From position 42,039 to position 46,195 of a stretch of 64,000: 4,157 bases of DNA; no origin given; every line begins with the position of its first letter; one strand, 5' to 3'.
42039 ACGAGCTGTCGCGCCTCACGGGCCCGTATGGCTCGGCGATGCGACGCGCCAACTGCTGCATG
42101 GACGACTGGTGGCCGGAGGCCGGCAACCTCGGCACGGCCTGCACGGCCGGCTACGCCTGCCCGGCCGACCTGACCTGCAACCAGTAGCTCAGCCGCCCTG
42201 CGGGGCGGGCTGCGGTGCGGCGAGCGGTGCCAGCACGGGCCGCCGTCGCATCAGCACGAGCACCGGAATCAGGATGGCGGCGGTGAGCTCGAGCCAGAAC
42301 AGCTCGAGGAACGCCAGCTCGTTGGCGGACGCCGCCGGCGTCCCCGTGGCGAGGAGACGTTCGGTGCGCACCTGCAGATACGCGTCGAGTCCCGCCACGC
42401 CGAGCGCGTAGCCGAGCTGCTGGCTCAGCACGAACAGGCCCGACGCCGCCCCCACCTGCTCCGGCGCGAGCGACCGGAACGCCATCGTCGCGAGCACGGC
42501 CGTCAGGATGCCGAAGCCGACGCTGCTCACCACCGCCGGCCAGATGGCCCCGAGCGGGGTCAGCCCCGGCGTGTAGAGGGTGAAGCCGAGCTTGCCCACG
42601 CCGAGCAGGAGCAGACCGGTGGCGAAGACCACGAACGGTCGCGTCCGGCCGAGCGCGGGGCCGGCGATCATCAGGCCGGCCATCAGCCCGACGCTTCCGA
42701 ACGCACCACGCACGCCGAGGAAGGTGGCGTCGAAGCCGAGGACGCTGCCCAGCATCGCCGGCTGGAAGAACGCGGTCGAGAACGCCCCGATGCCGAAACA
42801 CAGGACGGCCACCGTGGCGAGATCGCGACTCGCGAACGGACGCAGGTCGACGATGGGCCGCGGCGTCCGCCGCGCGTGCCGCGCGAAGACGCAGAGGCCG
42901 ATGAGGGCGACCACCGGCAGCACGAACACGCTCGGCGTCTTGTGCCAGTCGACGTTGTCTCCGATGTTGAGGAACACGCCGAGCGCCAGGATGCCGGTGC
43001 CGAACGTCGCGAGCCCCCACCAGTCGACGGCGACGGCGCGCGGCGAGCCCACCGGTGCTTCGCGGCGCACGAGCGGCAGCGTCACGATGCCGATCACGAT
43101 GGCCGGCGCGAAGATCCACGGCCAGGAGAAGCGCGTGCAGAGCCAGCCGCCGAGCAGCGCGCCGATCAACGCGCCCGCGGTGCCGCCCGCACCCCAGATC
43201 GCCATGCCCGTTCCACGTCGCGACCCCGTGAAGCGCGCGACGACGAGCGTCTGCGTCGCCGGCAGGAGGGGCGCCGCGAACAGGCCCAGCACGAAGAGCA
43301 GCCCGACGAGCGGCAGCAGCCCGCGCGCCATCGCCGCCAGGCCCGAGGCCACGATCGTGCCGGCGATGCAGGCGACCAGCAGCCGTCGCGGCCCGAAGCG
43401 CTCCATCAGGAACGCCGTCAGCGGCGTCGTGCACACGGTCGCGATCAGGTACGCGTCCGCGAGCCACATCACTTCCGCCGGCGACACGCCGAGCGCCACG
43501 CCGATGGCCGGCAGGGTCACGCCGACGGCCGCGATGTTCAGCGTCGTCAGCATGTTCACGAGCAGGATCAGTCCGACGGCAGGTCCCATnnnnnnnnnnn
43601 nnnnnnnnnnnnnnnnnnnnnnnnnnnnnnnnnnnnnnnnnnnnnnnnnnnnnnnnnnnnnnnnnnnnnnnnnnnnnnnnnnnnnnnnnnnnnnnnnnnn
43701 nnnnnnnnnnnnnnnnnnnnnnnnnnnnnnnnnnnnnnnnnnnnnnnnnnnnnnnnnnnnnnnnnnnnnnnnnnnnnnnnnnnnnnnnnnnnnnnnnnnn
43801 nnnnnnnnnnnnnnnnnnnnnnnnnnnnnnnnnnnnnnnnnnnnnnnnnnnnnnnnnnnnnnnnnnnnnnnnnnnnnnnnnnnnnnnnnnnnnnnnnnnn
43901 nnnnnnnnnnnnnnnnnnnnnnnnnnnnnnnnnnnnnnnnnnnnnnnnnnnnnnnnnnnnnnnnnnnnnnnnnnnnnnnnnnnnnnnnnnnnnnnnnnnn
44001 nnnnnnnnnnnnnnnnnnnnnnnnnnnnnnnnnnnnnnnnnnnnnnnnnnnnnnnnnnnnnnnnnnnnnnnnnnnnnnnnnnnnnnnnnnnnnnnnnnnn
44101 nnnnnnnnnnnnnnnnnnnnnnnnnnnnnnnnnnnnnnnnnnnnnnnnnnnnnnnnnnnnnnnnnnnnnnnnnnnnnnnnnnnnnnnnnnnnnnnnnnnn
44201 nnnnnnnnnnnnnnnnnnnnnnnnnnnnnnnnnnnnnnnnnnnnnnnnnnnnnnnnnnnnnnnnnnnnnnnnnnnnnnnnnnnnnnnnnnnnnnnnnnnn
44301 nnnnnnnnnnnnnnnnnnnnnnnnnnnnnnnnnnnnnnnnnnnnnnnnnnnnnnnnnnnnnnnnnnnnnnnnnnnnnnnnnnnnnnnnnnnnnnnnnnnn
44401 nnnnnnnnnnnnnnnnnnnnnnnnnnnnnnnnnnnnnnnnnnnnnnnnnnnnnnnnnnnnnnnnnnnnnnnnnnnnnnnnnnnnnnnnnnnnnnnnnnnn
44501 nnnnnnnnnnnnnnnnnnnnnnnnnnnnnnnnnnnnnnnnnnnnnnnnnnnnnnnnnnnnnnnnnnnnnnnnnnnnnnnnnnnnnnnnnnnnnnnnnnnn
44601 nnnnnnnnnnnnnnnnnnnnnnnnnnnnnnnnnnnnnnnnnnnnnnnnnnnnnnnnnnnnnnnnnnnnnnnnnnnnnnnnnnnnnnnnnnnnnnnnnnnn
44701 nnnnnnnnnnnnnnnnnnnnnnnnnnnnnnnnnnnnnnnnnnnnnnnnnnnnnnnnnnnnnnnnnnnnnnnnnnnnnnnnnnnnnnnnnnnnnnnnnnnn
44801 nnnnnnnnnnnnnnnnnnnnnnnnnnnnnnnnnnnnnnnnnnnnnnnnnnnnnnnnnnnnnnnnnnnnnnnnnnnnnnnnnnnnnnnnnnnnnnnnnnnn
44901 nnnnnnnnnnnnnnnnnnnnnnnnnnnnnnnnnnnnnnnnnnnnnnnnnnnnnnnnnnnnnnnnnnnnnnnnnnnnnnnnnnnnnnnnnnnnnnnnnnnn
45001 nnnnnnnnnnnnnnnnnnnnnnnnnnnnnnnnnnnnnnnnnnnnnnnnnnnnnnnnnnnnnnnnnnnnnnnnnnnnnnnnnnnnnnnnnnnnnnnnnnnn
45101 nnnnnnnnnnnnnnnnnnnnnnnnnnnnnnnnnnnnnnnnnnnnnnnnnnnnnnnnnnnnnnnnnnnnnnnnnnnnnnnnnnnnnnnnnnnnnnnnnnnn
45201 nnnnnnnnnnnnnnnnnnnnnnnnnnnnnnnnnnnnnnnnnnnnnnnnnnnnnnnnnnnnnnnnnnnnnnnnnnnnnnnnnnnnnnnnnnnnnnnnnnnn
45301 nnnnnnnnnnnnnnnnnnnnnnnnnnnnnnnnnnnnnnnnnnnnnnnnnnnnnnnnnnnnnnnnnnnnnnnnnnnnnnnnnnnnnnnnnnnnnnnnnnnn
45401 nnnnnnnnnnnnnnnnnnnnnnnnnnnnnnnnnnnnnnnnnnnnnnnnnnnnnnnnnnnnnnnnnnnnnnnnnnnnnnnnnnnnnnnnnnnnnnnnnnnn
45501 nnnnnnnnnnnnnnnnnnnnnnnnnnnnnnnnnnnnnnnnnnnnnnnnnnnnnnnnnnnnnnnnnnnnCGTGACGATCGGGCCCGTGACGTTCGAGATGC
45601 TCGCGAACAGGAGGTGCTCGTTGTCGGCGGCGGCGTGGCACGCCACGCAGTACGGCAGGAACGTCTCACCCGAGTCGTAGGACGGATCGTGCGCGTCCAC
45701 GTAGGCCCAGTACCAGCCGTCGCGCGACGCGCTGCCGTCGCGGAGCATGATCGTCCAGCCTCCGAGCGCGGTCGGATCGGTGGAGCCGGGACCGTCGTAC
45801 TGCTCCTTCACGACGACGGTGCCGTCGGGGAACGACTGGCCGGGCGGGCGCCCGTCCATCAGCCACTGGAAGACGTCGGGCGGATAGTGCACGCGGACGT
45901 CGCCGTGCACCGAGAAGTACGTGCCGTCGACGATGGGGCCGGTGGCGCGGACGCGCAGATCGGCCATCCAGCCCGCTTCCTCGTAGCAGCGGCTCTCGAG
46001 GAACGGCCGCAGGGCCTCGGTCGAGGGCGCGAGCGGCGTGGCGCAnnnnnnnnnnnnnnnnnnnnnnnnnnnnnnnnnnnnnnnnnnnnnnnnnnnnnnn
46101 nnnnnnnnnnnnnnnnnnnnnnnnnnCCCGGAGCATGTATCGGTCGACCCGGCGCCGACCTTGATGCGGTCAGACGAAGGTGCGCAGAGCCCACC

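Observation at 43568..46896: Cytochrome P460 domain fused to a pentaheme module, in an operon with DUF4234, DUF2752 and an MFS transporter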

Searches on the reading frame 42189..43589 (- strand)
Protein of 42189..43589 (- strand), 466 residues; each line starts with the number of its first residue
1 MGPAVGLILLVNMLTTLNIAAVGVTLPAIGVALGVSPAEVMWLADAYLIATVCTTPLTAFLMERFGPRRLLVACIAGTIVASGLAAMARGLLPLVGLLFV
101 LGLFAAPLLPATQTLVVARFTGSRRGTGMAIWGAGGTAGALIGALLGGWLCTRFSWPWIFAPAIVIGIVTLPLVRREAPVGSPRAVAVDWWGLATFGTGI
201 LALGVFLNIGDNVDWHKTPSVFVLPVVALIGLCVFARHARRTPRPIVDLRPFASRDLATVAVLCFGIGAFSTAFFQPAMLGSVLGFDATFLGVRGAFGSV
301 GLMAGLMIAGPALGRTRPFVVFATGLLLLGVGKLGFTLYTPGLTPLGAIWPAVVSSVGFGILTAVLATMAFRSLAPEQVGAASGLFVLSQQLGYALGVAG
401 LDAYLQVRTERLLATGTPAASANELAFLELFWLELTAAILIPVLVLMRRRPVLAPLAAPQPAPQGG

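Call 3: search_protein_families(library=pfam, proteins=[window:42189-43589:-], max_evalue=0.1)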
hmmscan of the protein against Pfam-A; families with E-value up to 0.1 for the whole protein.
window:42189-43589:- (466 aa): 1 family
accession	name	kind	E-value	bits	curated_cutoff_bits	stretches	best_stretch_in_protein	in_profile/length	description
PF07690.21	MFS_1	-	2.3e-43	148.9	33.4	1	9-397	2-346/347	Major Facilitator Superfamily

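Call 4: search_protein_families(library=ncbifam, proteins=[window:42189-43589:-], max_evalue=0.1)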
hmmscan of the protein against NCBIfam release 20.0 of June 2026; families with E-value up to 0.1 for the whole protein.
window:42189-43589:- (466 aa): 30 families (the best 25 are shown)
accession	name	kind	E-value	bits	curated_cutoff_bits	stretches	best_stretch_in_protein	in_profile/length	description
TIGR00711.1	efflux_EmrB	subfamily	9.2e-47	159.9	230.2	1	9-410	8-413/485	DHA2 family efflux MFS transporter permease subunit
NF000391.1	EmrB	exception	4.8e-36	124.5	925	1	12-399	20-412/501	multidrug efflux MFS transporter permease subunit EmrB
NF033896.2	MFS_LfrA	equivalog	2.8e-18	65.8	825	1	7-404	24-423/504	efflux MFS transporter LfrA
NF011571.1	PRK14995.1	subfamily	4.8e-17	61.9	701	1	7-399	10-405/493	SmvA family efflux MFS transporter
TIGR00893.1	2A0114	subfamily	1.8e-13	50.2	395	1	20-171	11-166/399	D-galactonate transporter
TIGR00880.1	2_A_01_02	superfamily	3.2e-13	50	131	1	49-171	9-131/141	multidrug resistance protein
NF007799.0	PRK10504.1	subfamily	4.3e-11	42.4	426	1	13-448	20-452/471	multidrug transporter subunit MdtD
NF012180.1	tet_MFS_43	exception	8.9e-11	41.5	999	1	7-319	28-339/484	tetracycline efflux MFS transporter Tet(43)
NF012175.1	tet_MFS_L_K_45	equivalog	5.1e-10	38.7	650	1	11-414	8-405/444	Tet(L)/Tet(K)/Tet(45) family tetracycline efflux MFS transporter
NF052222.1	UridTportUriT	equivalog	9.5e-10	38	600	1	66-256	73-264/463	uridine transporter UriT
TIGR00895.1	2A0115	subfamily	1.1e-09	37.7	418.55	1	5-176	19-190/398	aromatic acid/H+ symport family MFS transporter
NF012185.0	tet_MFS_L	exception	1.4e-09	37.4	925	1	10-408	21-411/457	tetracycline efflux MFS transporter Tet(L)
NF000009.1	tet_MFS_Tcr3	exception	3e-09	36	1000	1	7-401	35-438/512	tetracycline efflux MFS transporter Tcr3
NF040895.2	MFS_effux_SdrM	equivalog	6.1e-09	35.5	550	1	7-250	11-253/441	multidrug efflux MFS transporter SdrM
NF000060.1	MFS_efflux_LmrB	exception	7.1e-09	35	800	1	8-256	22-272/479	lincomycin efflux MFS transporter Lmr(B)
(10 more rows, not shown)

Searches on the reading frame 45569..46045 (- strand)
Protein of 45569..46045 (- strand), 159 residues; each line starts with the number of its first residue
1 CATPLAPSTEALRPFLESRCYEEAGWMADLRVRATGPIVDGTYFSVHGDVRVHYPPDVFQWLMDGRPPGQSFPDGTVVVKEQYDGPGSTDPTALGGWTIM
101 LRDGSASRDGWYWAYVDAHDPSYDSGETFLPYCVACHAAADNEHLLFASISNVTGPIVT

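Call 47: search_solved_structures(query=A2, max_evalue=10, show_alignments=5)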
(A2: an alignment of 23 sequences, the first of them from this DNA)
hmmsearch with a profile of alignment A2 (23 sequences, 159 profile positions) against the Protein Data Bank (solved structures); distinct sequences matched with E-value up to 10: 17.
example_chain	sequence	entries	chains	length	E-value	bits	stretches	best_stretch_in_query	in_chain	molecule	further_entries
9hrk_A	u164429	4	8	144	1.4e-07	34.6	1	63-148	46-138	Cytochrome P460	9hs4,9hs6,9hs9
6hiu_B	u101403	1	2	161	1.9e-07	34.1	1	63-148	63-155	Cytochrome P460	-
9htv_A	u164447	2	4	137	5.1e-06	29.5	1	63-151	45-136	Cytochrome c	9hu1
7zqz_A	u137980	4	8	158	5.5e-06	29.4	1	63-151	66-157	Cytochrome c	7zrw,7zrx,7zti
7zs4_A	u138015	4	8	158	7e-06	29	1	63-151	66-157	Cytochrome c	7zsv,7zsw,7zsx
6hih_A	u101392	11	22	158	7.6e-06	28.9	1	63-151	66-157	Cytochrome c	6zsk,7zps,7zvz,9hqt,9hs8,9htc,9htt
7ead_A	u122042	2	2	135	0.0095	18.8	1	51-151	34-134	Cytochrome_P460 domain-containing protein | Probable cytochrome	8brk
6amg_A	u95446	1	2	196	0.021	17.7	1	60-149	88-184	Cytochrome P460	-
6e0y_A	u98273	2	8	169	0.053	16.4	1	60-149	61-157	Cytochrome P460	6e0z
6e0x_A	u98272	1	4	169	0.067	16.1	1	60-149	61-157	Cytochrome P460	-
6e17_A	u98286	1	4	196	0.099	15.5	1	60-149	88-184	Cytochrome P460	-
8snh_G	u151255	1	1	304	0.21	14.5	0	118-148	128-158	Cbb3-type cytochrome c oxidase subunit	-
6nrw_B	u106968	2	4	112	0.23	14.3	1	59-118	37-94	Dpr-interacting protein eta, isoform B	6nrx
6btm_E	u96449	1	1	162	0.59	13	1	119-144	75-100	Alternative Complex III subunit E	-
6xkx_p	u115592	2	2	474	0.66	12.8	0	119-139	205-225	Cbb3-type cytochrome c oxidase subunit CcoP,Cytochrome c-type cyt cy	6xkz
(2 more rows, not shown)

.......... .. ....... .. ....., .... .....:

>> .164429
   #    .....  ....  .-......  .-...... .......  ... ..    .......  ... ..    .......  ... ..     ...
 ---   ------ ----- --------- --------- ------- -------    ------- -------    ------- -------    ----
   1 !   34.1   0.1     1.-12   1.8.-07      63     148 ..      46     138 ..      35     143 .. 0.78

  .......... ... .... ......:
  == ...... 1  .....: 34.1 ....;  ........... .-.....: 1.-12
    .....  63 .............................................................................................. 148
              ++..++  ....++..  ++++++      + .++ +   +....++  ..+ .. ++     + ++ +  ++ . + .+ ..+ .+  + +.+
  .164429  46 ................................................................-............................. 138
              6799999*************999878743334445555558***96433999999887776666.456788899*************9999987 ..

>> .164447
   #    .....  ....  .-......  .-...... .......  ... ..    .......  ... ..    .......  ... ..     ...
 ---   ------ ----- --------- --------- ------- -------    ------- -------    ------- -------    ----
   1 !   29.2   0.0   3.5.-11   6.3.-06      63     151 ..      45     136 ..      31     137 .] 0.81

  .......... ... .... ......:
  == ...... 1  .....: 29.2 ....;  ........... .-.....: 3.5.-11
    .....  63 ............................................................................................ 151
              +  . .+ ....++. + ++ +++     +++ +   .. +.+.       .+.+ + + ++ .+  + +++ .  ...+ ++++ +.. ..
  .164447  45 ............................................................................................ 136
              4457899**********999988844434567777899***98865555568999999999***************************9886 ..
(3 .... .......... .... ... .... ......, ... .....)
